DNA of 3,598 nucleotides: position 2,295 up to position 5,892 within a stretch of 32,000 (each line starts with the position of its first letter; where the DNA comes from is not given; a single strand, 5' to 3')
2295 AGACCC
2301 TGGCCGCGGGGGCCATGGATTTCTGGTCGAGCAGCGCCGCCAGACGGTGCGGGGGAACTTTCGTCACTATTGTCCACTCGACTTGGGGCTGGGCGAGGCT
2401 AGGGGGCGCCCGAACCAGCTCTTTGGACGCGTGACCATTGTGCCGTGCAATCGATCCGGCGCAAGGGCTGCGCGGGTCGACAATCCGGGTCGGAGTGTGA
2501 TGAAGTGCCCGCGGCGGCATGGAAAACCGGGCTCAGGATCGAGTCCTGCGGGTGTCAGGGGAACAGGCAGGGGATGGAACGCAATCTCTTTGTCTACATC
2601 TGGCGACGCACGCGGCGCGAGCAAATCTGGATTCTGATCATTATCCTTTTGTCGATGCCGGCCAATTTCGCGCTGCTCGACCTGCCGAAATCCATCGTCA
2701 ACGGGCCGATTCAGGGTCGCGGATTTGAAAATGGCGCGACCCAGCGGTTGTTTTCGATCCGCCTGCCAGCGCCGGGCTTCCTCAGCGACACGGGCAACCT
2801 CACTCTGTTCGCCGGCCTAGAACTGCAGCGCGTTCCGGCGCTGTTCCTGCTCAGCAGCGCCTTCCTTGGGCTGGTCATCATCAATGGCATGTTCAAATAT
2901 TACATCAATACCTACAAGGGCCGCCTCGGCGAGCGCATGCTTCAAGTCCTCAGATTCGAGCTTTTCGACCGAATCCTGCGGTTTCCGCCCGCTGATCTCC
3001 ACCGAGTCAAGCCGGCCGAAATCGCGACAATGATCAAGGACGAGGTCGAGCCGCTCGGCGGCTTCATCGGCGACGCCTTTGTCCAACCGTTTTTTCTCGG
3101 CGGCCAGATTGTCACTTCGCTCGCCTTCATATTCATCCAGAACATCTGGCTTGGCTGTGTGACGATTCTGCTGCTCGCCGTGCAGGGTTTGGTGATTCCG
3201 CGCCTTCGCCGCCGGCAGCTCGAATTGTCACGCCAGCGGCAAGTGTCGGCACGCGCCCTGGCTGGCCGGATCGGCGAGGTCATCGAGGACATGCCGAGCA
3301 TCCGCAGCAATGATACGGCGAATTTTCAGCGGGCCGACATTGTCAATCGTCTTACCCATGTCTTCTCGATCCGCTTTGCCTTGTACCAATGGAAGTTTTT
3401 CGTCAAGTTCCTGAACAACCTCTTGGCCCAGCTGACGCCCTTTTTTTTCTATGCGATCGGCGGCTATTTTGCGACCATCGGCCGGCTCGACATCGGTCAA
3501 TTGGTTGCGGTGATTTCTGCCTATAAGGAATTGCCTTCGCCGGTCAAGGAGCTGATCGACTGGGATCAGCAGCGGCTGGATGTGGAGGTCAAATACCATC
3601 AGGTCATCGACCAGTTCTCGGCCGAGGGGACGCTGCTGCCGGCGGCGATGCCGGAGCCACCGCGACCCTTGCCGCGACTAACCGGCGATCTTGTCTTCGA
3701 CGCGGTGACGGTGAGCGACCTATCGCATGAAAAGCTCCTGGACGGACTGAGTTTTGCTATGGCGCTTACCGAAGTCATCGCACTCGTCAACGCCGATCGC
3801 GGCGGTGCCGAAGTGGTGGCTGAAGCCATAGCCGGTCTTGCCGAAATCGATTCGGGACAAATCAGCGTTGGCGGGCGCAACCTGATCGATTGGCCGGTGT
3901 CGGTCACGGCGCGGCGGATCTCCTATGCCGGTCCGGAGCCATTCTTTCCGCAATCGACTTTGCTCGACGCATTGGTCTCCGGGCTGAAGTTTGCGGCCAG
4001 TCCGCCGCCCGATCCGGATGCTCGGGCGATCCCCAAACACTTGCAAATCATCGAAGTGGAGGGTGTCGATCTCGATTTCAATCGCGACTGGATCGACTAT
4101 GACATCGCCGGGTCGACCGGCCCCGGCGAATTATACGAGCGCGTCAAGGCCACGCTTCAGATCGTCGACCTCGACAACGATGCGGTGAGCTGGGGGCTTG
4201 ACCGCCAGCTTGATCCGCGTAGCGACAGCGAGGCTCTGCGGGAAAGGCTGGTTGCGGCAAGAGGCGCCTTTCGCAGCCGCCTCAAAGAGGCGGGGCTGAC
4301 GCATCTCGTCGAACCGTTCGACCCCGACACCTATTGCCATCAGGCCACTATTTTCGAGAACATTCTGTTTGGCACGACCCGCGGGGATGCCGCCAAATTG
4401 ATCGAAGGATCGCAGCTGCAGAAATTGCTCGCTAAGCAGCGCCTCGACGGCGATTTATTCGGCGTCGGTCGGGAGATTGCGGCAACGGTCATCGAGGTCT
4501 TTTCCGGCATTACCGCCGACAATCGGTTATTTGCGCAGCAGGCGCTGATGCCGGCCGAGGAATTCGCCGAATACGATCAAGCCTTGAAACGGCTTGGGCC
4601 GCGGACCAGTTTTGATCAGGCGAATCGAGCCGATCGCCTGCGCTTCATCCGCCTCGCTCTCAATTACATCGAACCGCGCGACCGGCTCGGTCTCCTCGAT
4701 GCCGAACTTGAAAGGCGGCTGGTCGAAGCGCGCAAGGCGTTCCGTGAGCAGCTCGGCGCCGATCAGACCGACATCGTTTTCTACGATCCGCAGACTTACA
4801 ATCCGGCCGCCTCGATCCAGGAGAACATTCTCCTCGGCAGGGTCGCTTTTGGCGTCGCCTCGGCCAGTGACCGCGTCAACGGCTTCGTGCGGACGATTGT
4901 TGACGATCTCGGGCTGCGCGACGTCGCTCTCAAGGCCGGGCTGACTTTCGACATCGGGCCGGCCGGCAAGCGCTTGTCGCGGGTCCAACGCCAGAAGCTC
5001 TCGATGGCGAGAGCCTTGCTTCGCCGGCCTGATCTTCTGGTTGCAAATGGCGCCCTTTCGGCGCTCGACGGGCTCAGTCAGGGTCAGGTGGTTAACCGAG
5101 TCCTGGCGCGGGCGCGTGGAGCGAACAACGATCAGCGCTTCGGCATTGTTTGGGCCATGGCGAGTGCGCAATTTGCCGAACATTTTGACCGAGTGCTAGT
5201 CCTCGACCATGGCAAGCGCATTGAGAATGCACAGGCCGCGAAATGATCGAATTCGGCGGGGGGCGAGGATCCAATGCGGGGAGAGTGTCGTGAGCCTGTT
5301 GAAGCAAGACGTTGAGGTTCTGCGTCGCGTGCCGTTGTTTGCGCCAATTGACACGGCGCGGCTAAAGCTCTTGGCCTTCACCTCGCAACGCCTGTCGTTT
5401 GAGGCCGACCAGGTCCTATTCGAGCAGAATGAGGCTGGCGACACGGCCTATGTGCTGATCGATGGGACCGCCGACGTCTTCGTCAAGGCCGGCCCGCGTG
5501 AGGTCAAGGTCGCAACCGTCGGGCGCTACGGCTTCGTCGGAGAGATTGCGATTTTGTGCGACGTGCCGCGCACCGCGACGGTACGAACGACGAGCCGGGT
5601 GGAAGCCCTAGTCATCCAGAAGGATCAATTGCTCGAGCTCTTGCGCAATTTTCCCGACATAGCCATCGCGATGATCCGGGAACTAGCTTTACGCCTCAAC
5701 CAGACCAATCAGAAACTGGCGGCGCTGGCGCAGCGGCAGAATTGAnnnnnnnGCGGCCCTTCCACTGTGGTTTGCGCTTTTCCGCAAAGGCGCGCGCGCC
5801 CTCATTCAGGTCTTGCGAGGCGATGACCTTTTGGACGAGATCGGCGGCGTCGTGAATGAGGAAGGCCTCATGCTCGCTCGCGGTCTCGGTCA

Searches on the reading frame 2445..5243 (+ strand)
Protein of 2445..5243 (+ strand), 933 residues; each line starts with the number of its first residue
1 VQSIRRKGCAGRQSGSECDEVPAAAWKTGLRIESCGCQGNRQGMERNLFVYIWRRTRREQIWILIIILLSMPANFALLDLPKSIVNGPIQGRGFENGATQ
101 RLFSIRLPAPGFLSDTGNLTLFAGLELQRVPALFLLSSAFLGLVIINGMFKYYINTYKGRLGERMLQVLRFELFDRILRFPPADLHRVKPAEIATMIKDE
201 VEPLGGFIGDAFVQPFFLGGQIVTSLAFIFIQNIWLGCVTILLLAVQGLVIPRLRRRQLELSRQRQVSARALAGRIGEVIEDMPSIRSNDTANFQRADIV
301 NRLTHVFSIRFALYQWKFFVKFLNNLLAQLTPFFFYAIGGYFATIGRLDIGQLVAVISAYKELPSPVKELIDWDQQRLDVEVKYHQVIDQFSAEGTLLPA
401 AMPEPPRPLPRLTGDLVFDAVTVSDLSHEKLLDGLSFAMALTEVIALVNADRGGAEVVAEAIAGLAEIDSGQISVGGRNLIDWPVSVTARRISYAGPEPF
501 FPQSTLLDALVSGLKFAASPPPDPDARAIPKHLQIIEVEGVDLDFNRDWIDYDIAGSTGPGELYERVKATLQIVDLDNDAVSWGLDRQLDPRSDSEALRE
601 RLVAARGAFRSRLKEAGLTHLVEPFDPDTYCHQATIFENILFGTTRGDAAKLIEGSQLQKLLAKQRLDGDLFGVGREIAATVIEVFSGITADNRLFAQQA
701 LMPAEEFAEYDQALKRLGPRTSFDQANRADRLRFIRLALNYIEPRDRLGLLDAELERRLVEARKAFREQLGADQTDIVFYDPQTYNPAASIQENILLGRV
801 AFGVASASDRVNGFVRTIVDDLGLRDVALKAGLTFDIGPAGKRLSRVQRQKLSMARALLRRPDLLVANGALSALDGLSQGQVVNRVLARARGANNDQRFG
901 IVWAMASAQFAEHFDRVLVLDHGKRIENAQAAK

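Call 16: search_protein_families(library=pfam, proteins=[window:2445-5243:+], max_evalue=0.001)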
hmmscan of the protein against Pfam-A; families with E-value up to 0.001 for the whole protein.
window:2445-5243:+ (933 aa): 2 families
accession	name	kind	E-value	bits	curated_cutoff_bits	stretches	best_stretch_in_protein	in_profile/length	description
PF00664.28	ABC_membrane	-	6.8e-15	55.9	28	1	135-358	42-265/274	ABC transporter transmembrane region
PF00005.33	ABC_tran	-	3.5e-05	24.9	25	0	778-867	64-132/137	ABC transporter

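Call 82: search_protein_families(library=padloc, proteins=[window:2574-5243:+], max_evalue=0.01)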
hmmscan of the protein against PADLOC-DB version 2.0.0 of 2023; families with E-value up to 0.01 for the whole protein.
window:2574-5243:+ (890 aa): 0 families

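Call 83: search_protein_families(library=ncbifam, proteins=[window:2574-5243:+], max_evalue=0.001)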
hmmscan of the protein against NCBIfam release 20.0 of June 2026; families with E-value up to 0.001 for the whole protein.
window:2574-5243:+ (890 aa): 86 families (the best 25 are shown)
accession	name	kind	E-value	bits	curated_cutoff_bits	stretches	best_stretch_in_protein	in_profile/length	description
TIGR02203.1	MsbA_lipidA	equivalog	2e-35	122.4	602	2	86-452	50-412/572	lipid A export permease/ATP-binding protein MsbA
TIGR03796.1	NHLM_micro_ABC1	equivalog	4.5e-27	94.6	853.3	2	100-451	203-557/710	NHLP family bacteriocin export ABC transporter peptidase/permease/ATPase subunit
TIGR02857.1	CydD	equivalog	8.7e-26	90.9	435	3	740-849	404-507/529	thiol reductant ABC exporter subunit CydD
NF010178.0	PRK13657.1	equivalog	4.7e-23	81.5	733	2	98-443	63-405/588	glucan ABC transporter ATP-binding protein/ permease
NF045513.1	HepA_fam_ABC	equivalog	4.9e-23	81.4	725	2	82-464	86-465/610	heterocyst formation ABC transporter subunit HepA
TIGR01193.1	bacteriocin_ABC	subfamily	1.4e-19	70.1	523.85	2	93-472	198-573/708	peptide cleavage/export ABC transporter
TIGR02204.1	MsbA_rel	hypoth_equivalog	3.3e-18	65.7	780.4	2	734-886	418-556/576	ABC transporter, permease/ATP-binding protein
TIGR00958.1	3a01208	subfamily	3.8e-18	65.1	874.6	2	785-884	602-693/711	antigen peptide transporter 2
TIGR01842.1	type_I_sec_PrtD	subfamily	1.7e-17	63.2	510.15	2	86-451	41-396/544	type I secretion system permease/ATPase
TIGR03797.1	NHLM_micro_ABC2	equivalog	1.3e-16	60.2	709.4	2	93-440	178-520/686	NHLP bacteriocin export ABC transporter permease/ATPase subunit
NF008381.0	PRK11176.1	equivalog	8e-16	57.5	867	2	786-886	466-560/582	lipid A ABC transporter ATP-binding protein/permease MsbA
NF008379.0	PRK11174.1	equivalog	2.2e-14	53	684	1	744-887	435-566/588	heme ABC transporter permease/ATP-binding protein CydD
TIGR02868.1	CydC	equivalog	1.7e-13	50.1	329.05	2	121-468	83-430/530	thiol reductant ABC exporter subunit CydC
TIGR03375.1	type_I_sec_LssB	subfamily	2.7e-12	45.8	693.1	1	746-882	555-679/696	type I secretion system permease/ATPase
TIGR01846.1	type_I_sec_HlyB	subfamily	2.1e-11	42.9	725.55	1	729-886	516-673/694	type I secretion system permease/ATPase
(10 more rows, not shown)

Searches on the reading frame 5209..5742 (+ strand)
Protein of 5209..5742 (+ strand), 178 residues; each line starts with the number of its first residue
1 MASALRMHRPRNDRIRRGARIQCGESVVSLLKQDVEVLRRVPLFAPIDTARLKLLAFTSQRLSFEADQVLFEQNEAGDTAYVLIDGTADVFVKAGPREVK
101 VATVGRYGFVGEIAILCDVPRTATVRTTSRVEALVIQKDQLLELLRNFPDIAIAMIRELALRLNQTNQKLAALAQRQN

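Call 16: search_protein_families(library=pfam, proteins=[window:5209-5742:+], max_evalue=0.001)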
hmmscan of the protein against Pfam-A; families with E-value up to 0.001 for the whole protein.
window:5209-5742:+ (178 aa): 1 family
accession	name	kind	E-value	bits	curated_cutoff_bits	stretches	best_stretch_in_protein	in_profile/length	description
PF00027.35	cNMP_binding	-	9.8e-19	67.6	27.5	1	62-147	2-88/89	Cyclic nucleotide-binding domain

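Call 82: search_protein_families(library=padloc, proteins=[window:5209-5742:+], max_evalue=0.01)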
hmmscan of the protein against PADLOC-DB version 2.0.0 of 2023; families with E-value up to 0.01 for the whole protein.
window:5209-5742:+ (178 aa): 5 families
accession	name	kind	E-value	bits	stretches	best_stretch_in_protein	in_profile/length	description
PDLC02371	PycTIR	-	5.7e-15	53.4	1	54-172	32-147/288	-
PDLC00731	Effector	-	1.4e-14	51.8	1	55-173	36-151/306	TIR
PDLC00732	Effector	-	3.3e-14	50.5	1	54-174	31-148/301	TIR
PDLC00730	Effector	-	1.6e-05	22.2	1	60-163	57-158/299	TIR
PDLC00734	PycC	-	0.00017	18.8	1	53-174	27-150/374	Pycsar cyclase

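Call 83: search_protein_families(library=ncbifam, proteins=[window:5209-5742:+], max_evalue=0.001)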
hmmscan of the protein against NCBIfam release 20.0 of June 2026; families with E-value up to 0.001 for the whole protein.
window:5209-5742:+ (178 aa): 6 families
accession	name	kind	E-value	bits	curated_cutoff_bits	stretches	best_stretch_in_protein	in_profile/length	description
NF008732.0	PRK11753.1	equivalog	5.3e-13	48.9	266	1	51-174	15-140/214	cAMP-activated global transcriptional regulator CRP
NF058543.1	ActPatMycb56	equivalog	6.1e-13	48.3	460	1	43-163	3-122/317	acetyltransferase Pat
NF006901.0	PRK09392.1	equivalog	1.1e-11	44.5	211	1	32-173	3-144/236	transcriptional activator FtrB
TIGR03896.1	cyc_nuc_ocin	subfamily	1.1e-10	41.4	161.05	1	32-168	133-271/317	bacteriocin-type transport-associated protein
NF050815.1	TransActFtrBCaul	equivalog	6.1e-06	25.7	300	1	30-160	3-133/251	transcriptional activator FtrB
NF041163.2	encap_f2b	equivalog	1.4e-05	24.4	400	1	36-167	71-205/450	family 2B encapsulin nanocompartment shell protein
